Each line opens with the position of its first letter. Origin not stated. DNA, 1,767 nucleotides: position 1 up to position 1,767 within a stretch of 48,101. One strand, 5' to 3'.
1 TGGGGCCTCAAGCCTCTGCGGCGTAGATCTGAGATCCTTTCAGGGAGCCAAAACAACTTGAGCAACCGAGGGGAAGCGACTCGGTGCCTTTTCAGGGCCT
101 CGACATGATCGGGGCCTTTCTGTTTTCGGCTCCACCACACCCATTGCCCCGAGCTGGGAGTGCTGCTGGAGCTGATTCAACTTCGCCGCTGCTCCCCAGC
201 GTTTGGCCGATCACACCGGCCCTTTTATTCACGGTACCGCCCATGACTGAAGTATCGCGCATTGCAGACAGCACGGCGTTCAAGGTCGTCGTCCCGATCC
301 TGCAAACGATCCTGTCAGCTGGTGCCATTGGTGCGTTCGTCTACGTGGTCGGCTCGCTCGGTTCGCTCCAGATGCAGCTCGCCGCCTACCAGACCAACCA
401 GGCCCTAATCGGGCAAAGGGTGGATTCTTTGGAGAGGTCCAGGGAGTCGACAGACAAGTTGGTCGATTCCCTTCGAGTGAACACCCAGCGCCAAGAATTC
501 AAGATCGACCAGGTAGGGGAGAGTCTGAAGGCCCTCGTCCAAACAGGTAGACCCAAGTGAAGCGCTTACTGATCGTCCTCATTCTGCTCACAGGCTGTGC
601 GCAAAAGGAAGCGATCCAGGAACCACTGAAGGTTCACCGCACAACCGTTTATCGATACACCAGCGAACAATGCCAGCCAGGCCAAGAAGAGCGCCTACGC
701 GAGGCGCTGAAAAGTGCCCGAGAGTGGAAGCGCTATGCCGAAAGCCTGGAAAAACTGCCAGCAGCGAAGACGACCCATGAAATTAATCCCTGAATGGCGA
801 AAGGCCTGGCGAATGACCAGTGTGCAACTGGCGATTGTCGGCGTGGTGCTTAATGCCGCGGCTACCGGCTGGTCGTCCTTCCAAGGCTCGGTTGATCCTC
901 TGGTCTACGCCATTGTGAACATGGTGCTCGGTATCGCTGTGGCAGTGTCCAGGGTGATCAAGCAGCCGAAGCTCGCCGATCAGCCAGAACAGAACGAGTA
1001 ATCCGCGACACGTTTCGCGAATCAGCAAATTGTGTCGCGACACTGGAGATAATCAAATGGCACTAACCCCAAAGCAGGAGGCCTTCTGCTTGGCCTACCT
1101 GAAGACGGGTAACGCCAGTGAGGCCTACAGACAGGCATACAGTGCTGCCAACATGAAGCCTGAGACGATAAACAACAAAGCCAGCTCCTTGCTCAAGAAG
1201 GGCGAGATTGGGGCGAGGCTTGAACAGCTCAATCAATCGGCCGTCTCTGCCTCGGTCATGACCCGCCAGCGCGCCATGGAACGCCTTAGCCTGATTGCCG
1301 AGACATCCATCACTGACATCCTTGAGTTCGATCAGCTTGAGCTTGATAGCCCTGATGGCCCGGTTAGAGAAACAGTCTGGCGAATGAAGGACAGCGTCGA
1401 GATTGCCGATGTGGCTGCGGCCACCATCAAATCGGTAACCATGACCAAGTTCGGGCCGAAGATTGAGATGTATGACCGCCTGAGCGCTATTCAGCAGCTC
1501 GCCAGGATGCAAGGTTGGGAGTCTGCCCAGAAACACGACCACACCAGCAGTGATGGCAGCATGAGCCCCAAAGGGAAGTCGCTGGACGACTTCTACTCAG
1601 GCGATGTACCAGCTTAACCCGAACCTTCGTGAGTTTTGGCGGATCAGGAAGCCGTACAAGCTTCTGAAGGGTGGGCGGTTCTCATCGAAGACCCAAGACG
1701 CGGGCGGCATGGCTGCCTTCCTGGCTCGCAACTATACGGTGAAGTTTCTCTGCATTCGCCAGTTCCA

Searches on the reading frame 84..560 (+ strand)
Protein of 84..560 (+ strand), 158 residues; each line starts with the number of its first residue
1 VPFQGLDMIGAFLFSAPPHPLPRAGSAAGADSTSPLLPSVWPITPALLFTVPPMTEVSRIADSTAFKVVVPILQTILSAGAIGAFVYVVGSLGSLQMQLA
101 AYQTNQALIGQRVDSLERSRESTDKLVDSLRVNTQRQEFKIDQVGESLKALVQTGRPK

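Call 84: search_protein_families(library=phrogs, proteins=[window:84-560:+], max_evalue=0.00001)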
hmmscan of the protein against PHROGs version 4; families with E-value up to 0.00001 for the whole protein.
window:84-560:+ (158 aa): 1 family
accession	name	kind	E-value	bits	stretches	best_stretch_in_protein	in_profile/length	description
phrog_34293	-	unknown function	9.7e-62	206.7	1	54-158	1-105/105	-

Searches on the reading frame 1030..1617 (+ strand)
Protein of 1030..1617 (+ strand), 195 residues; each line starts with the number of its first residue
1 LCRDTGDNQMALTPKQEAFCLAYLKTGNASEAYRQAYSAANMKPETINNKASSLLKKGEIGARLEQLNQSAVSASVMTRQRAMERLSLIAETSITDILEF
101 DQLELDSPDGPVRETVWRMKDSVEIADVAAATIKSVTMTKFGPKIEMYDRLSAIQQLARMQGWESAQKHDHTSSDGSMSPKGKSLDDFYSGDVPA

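Call 84: search_protein_families(library=phrogs, proteins=[window:1030-1617:+], max_evalue=0.00001)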
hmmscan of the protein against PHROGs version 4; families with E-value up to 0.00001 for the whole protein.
window:1030-1617:+ (195 aa): 3 families
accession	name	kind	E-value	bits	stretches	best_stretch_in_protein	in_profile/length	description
phrog_51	-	head and packaging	3.5e-32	113.2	1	3-173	80-224/261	terminase small subunit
phrog_2606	-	head and packaging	1e-17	65.4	1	9-167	86-250/310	terminase small subunit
phrog_1595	-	head and packaging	1.4e-12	49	1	11-97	3-90/164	terminase small subunit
